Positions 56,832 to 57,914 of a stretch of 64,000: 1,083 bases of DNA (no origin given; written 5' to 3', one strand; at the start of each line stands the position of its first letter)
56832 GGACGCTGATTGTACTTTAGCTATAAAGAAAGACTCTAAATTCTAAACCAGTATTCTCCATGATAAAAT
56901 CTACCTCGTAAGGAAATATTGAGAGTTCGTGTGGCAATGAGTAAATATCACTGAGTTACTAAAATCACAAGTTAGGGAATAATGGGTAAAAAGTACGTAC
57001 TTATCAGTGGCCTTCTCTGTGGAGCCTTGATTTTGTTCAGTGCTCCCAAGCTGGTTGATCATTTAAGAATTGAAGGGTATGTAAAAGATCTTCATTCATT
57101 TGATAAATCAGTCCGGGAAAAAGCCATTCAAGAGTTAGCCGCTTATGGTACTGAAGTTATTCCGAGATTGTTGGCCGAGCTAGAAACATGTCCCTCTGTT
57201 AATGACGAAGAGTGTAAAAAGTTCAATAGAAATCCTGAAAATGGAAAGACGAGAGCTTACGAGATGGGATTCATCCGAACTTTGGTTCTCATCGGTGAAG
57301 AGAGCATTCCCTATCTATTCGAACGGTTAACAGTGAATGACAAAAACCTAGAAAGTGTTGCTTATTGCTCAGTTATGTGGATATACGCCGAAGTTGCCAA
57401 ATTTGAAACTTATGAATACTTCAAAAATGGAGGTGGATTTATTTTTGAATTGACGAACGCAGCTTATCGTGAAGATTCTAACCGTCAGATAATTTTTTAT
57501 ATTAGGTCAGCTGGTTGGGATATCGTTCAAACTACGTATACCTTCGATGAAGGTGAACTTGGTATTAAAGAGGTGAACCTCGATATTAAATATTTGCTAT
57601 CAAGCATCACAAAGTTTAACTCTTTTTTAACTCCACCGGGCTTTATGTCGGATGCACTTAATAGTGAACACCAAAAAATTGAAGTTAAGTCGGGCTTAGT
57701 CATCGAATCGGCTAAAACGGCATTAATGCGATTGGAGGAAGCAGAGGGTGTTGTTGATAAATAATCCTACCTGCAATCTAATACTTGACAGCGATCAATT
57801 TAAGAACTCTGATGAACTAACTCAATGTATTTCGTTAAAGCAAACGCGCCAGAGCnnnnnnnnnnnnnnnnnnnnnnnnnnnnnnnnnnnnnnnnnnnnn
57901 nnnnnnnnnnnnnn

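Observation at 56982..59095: Recurrent cassette: membrane-anchored HEAT-like protein -> DUF1375/YceK-like lipoprotein -> TM-anchored FGE (C-type-lectin-like) domain protein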

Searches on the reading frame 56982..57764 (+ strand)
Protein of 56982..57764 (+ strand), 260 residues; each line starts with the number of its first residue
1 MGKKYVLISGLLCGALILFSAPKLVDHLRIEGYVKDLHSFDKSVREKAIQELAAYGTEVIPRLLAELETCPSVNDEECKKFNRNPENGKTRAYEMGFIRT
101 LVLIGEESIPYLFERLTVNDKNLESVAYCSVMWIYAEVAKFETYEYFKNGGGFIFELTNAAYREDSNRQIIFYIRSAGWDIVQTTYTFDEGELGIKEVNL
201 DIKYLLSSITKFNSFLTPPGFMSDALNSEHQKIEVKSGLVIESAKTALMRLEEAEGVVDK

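Call 6: search_protein_families(library=pfam, max_evalue=0.1, proteins=[window:56982-57764:+])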
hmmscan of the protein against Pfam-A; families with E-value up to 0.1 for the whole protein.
window:56982-57764:+ (260 aa): 2 families
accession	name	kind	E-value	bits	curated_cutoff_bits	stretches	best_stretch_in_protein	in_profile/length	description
PF13646.12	HEAT_2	-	0.085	13.6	27.7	0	38-65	10-38/88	HEAT repeats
PF13385.13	Laminin_G_3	-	0.096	13.3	27.6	0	116-192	7-80/151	Concanavalin A-like lectin/glucanases superfamily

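Call 7: search_protein_families(library=ncbifam, max_evalue=1, proteins=[window:56982-57764:+])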
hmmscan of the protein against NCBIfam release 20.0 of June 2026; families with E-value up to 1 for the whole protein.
window:56982-57764:+ (260 aa): 0 families

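Call 11: find_encoding_contigs(protein=window:56982-57764:+, flank=10000, max_places=6)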
Protein window:56982-57764:+ (260 aa): 1 contig read that carries it; 1 place shown.
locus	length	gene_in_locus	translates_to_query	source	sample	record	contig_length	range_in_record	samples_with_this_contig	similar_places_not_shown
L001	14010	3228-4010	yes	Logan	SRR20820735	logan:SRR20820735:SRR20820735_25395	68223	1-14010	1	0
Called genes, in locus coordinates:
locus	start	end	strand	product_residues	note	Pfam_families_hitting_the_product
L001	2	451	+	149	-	?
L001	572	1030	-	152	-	-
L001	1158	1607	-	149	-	-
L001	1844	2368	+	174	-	-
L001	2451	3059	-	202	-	-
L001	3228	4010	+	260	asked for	-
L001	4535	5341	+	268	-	PF03781:FGE-sulfatase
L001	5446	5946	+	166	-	-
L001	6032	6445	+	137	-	-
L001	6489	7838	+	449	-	-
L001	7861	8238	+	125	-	-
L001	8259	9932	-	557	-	-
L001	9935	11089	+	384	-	PF00023:Ank (faint), PF13606:Ank_3 (faint), PF13637:Ank_4 (faint), PF13857:Ank_5 (faint), PF12796:Ank_2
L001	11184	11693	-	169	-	-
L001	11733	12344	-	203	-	-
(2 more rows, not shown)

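Call 13: find_homologous_proteins(query=window:56982-57764:+, max_evalue=0.001)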
Query window:56982-57764:+ (260 aa): 1 proteins with E <= 0.001 among 829 candidates.
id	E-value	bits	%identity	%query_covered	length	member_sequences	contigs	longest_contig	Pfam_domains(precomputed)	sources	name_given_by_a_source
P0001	9.7e-169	577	100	100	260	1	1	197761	-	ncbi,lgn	-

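Call 17: find_homologous_proteins(query=A1, max_evalue=0.01)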
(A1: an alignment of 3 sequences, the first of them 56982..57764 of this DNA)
Query A1 (3 sequences) (260 aa, profile of the alignment): 3 proteins with E <= 0.01 among 6055 candidates.
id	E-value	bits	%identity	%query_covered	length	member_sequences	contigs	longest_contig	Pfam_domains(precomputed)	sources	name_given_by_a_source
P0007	4.6e-127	441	39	54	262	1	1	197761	-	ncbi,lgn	-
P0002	1.3e-116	407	39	53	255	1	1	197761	-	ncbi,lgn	-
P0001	4.3e-114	399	100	100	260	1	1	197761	-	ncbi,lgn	-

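Call 27: search_protein_representatives(alignment_id=A1)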
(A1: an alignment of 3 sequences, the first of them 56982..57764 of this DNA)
Query: 3 sequences, 261 profile positions. Proteins with E-value up to 0.001 (for the whole library): 68; up to 1e-10: 13; up to 1e-30: 11. The best 68 are listed.
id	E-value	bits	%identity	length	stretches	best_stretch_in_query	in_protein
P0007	1.5e-127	441.0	-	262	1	1-260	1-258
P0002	4.1e-117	406.7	-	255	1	1-261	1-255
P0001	1.4e-114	398.5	-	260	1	1-255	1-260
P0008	9.4e-52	192.5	-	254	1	1-257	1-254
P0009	2.2e-49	184.7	-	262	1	1-259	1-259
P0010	1.3e-42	162.6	-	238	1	1-139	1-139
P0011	8.2e-37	143.5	-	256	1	1-257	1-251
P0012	4.3e-36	141.2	-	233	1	1-148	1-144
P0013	8.0e-36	140.3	-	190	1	1-125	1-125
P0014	7.9e-33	130.5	-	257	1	1-246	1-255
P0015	4.6e-32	128.0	-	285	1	3-256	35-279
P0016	3.9e-25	105.2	-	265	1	1-256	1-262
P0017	1.1e-11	61.2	-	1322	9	30-71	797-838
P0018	1.1e-10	57.9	-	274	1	3-193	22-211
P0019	1.4e-10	57.6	-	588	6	31-70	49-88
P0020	3.0e-10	56.5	-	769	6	25-66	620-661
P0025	1.6e-06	44.3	-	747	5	26-58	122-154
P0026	2.2e-06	43.8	-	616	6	90-128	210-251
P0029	5.6e-06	42.5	-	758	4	9-70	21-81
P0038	2.2e-05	40.5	-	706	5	28-69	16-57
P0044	5.1e-05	39.3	-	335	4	13-58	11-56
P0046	7.2e-05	38.8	-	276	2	30-70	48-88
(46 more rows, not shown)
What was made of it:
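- Restricted distribution of H: about 13 full-length members among 1.84 billion representatives (call 27).
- Tried and rejected: The exhaustive search was needed to see about 13 members (call 27).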

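Call 33: find_related_loci(query=A1, collection=genome_contigs, flank=10000)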
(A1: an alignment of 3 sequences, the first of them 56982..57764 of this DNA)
Query A1 (260 aa) in genome_contigs; peptide patterns used: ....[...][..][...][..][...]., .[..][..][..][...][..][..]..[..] (x = any residue, [..] = any of these).
169 stretches matched a pattern, but none encodes a relative of the query by tblastn (E <= 1e-3).
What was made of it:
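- Tried and rejected: The 3-sequence alignment found nothing (call 33).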

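Call 34: find_homologous_proteins(query=A4, max_evalue=0.001)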
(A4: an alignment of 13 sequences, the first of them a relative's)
Query A4 (13 sequences) (260 aa, profile of the alignment): 2 proteins with E <= 0.001 among 4780 candidates.
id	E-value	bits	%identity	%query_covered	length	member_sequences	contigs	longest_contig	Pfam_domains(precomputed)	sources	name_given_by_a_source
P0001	9.7e-84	299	100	100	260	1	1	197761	-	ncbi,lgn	-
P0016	4.3e-79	284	31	53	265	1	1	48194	-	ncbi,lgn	-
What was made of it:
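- Tried and rejected: They returned only the same organism's copies (calls 13, 17, 34).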

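Call 35: find_encoding_contigs(protein=P0016, flank=10000)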
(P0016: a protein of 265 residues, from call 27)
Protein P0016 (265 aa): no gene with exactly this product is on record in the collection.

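Call 36: find_encoding_contigs(protein=P0008, flank=10000)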
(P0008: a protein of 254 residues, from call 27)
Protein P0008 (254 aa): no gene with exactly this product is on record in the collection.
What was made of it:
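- Tried and rejected: Both failed (calls 35, 36).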

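Call 38: list_cluster_members(proteins=[P0008, P0009, P0010, P0011, P0012, P0013, P0014, P0015, P0016, P0018])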
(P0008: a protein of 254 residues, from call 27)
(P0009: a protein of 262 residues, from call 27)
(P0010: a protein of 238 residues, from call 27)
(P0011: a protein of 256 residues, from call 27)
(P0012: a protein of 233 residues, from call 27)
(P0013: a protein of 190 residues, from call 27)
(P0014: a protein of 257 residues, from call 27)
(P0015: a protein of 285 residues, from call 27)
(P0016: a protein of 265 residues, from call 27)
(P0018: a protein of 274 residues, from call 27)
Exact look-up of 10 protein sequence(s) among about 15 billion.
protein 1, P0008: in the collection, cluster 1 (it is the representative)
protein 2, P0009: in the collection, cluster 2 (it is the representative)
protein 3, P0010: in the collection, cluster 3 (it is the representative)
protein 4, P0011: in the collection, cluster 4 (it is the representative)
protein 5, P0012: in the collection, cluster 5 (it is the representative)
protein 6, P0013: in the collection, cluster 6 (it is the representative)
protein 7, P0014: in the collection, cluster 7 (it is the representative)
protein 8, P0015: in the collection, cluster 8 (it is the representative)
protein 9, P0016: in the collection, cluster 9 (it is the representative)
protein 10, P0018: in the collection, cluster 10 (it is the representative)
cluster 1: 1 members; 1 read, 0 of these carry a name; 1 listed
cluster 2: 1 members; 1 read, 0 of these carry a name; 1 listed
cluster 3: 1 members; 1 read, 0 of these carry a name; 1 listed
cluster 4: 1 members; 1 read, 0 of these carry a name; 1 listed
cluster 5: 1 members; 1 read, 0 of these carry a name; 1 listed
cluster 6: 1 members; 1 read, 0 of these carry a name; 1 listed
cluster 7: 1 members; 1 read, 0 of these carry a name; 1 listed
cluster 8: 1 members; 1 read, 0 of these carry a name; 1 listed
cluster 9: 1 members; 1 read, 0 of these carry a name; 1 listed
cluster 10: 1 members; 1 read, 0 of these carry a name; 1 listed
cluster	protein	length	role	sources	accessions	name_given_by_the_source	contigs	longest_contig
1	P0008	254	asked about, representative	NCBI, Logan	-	-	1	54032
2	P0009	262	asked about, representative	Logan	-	-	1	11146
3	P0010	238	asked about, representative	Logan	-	-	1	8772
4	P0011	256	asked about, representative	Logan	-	-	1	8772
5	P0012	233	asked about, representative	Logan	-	-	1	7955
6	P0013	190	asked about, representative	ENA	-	-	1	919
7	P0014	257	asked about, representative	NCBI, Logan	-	-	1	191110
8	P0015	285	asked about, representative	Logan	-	-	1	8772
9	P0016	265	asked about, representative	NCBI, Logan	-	-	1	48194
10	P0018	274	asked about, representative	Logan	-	-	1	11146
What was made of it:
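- All are single-sequence clusters from NCBI, Logan or, for one truncated member, ENA (call 38).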

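Call 39: find_encoding_contigs(protein=P0010, flank=10000)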
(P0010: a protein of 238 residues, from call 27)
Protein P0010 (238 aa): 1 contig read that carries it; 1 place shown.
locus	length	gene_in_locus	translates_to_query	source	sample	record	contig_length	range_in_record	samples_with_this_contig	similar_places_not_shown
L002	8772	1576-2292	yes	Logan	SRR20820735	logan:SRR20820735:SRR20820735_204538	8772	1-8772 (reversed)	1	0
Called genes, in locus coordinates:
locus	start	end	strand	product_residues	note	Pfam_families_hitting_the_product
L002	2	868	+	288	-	?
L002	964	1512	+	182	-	-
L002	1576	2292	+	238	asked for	-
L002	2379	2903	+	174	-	-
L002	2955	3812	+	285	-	-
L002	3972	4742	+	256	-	-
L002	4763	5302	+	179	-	-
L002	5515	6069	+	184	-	-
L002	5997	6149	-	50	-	-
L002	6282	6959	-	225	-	-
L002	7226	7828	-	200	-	-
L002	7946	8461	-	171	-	-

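Call 40: find_encoding_contigs(protein=P0014, flank=10000)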
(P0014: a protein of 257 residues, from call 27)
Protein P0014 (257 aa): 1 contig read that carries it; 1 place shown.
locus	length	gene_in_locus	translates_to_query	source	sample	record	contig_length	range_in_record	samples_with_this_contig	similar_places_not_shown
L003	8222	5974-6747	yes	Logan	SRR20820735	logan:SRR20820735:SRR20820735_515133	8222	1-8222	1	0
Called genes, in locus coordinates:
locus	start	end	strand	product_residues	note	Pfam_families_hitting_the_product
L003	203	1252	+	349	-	-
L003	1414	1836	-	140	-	-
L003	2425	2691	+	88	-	-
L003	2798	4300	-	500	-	PF14344:DUF4397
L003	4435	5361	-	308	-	PF02469:Fasciclin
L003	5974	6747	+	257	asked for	-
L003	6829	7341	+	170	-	-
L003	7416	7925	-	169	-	-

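Call 51: find_encoding_contigs(protein=P0009, flank=10000)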
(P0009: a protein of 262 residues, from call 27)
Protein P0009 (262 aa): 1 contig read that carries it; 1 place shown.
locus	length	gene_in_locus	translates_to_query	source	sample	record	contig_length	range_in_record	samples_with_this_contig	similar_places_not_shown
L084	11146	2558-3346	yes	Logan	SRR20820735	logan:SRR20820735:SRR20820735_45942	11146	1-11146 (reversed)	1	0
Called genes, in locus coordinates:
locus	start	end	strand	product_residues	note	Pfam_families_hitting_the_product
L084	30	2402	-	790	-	-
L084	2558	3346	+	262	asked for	-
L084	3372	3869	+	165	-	-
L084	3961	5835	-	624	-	-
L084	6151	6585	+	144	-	-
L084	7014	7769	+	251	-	-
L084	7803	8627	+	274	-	-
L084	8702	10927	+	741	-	PF13646:HEAT_2 (faint), PF01602:Adaptin_N (faint), PF02985:HEAT (faint)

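Call 52: find_encoding_contigs(protein=P0012, flank=10000)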
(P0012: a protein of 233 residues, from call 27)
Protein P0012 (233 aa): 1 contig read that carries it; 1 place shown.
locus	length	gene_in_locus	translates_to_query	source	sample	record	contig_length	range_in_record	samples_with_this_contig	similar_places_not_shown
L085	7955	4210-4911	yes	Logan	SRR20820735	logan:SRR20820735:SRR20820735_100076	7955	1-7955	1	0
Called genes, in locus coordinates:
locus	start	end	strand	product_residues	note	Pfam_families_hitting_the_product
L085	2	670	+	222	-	?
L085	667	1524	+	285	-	PF03781:FGE-sulfatase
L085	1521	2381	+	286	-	PF03781:FGE-sulfatase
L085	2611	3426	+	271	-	PF03781:FGE-sulfatase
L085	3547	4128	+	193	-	-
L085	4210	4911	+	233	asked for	-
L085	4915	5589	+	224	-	-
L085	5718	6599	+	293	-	-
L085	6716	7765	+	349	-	-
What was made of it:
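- All four contigs I could read are from SRR20820735 (calls 39, 40, 51, 52).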

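Call 64: predict_structure(alignment_id=A4)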
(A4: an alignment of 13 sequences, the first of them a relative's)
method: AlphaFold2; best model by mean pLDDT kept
length: 260 residues; sequences in the alignment: 13
mean_pLDDT: 76.9   pTM: 0.76
mean pLDDT of the five models: 76.9, 75.9, 74.2, 73.7, 72.7
residues with pLDDT >= 90: 111; 70-90: 59; 50-70: 51; < 50: 39
segments of 3 or more residues with pLDDT < 50: 142-166, 217-228
pLDDT, mean of each block of 10 residues (from residue 1): 87 91 93 95 94 97 96 84 61 92 95 94 91 73 39 40 47 57 64 71 85 59 41 82 95 75
secondary structure, 60 per line:
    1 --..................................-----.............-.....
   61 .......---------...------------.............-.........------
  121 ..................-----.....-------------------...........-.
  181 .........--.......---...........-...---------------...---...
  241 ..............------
elements in order: H3-36 H42-54 H56-67 H92-104 H106-114 H121-138 H144-148 E168-175 E180-189 E192-198 H202-212 E214-216 E232-234 H238-254
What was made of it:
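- On HEAT repeat proteins (HEAT_2 / HEAT_PBS): AF2 helices 42-138 have pLDDT above 90 (call 64).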

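Call 66: fold_search(model_id=the predicted structure, library=pdb)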
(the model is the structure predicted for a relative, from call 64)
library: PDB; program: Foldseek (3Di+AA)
matches with E <= 10: 299; with E <= 0.001: 0
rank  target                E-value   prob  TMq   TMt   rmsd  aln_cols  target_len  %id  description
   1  9q6a_A                2.1e-01  0.09  0.14  0.16  20.5       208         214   13  Crystal structure of octameric COMMD-like protein MBK5214510 from Flavobacteriaceae bacterium (released 2025-10-01)
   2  7p0h_A                6.1e-01  0.51  0.20  0.14   9.8       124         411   17  Crystal structure of Helicobacter pylori ComF fused to an artificial alphaREP crystallization helper(named B2) (released 2022-04-06)
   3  9q6c_A                6.1e-01  0.06  0.14  0.16  21.6       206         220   12  Cryo-EM structure of octameric COMMD-like protein MBK5214510 from Flavobacteriaceae bacterium (released 2025-10-01)
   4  5eax_A                6.7e-01  0.06  0.12  0.05  15.6       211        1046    8  Crystal structure of Dna2 in complex with an ssDNA (released 2015-11-18)
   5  9q6a_B                7.9e-01  0.04  0.12  0.14  20.4       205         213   15  Crystal structure of octameric COMMD-like protein MBK5214510 from Flavobacteriaceae bacterium (released 2025-10-01)
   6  5n3u_A                8.3e-01  0.38  0.25  0.25   7.3       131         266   17  The structure of the complex of CpcE and CpcF of phycocyanin lyase from Nostoc sp. PCC7120 (released 2017-12-06)
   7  6t44_AAA              1.1e+00  0.12  0.12  0.18   8.3        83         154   10  Ovine lactoglobulin complex with decanol (released 2019-10-23)
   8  6gx7_E                1.1e+00  0.28  0.19  0.25  10.1       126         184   16  Tubulin-CopN-alphaRep complex (released 2019-04-24)
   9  7n46                  1.1e+00  0.03  0.11  0.08  21.5       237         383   14  ADP-binding state of the nucleotide-binding domain of Hsp70 DnaK (released 2023-07-05)
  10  5ean_A                1.2e+00  0.04  0.15  0.06  14.5       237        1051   10  Crystal structure of Dna2 in complex with a 5' overhang DNA (released 2015-11-18)
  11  5xcj_B                1.3e+00  0.57  0.10  0.15   3.8        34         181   15  Crystal structure of Vps29 single mutant (D62A) from Entamoeba histolytica (released 2017-10-18)
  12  4y0s                  1.6e+00  0.12  0.13  0.19   9.1        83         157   11  Goat beta-lactoglobulin complex with pramocaine (GLG-PRM) (released 2015-07-01)
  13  6gwd_I                1.6e+00  0.10  0.16  0.23  13.2       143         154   20  Tubulin:iiH5 alphaRep complex (released 2019-01-30)
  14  9a74_B                1.6e+00  0.04  0.10  0.08  17.5       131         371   15  Integrative model of YKUJ-NUSA by crosslinking MS and deep learning (released 2024-09-18)
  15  7kp5_BA1              1.6e+00  0.16  0.12  0.18   6.2        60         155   12  Energetic and structural effects of the Tanford transition on the ligand recognition of bovine Beta-lactoglobulin (released 2021-01-27)
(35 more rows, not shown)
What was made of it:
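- Tried and rejected: Nothing significant (call 66).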
